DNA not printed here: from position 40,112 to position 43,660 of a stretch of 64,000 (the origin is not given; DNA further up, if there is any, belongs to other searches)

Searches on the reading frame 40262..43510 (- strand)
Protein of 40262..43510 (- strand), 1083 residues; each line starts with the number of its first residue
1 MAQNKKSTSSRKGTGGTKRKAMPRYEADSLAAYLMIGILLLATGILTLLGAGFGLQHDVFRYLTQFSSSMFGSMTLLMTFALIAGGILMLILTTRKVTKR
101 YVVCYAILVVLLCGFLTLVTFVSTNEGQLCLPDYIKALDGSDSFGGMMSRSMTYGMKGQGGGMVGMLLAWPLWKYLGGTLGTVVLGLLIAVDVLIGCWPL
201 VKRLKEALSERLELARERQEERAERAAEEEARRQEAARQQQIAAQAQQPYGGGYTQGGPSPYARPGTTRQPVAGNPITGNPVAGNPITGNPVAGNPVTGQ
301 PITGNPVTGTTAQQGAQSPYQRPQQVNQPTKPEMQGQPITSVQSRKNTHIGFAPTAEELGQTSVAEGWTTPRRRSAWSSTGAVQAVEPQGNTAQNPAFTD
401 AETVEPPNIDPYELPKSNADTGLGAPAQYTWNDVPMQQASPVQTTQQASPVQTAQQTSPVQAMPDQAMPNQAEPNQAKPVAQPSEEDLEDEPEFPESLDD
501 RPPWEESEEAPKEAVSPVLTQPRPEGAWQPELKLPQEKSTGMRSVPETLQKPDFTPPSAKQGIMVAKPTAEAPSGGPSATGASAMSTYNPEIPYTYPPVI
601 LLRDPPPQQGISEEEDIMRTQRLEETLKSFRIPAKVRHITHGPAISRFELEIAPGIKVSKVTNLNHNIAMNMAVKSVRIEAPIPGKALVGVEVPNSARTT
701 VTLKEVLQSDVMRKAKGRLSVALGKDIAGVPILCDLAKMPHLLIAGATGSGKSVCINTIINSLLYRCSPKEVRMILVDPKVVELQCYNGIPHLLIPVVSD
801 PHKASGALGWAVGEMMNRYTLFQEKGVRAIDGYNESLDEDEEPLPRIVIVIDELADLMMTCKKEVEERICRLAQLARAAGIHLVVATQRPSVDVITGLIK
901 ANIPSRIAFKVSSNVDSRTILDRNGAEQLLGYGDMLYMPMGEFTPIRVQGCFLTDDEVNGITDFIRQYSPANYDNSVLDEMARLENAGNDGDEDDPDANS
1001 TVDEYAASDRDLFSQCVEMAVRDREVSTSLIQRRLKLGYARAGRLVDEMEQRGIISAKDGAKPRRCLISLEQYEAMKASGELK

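Call 39: search_protein_families(library=ncbifam, proteins=[window:40262-43510:-], max_evalue=0.00001)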
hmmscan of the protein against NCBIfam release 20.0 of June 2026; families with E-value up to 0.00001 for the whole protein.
window:40262-43510:- (1083 aa): 5 families
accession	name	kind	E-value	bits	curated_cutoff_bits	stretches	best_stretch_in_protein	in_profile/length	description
NF007615.0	PRK10263.1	equivalog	1.3e-132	443.9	1566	2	601-840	871-1111/1355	DNA translocase FtsK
TIGR03928.1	T7_EssCb_Firm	equivalog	2.4e-33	114.9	778.4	1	740-929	470-661/1296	type VII secretion protein EssC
TIGR03924.1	T7SS_EccC_a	equivalog_domain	8.2e-29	100.8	509.15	1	713-949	418-665/673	type VII secretion protein EccCa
TIGR03925.1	T7SS_EccC_b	equivalog_domain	2.5e-19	69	346.55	2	708-781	328-403/564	type VII secretion protein EccCb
NF041214.1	plasmid_TraB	equivalog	1.9e-13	49.8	800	1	741-922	250-420/639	plasmid transfer protein TraB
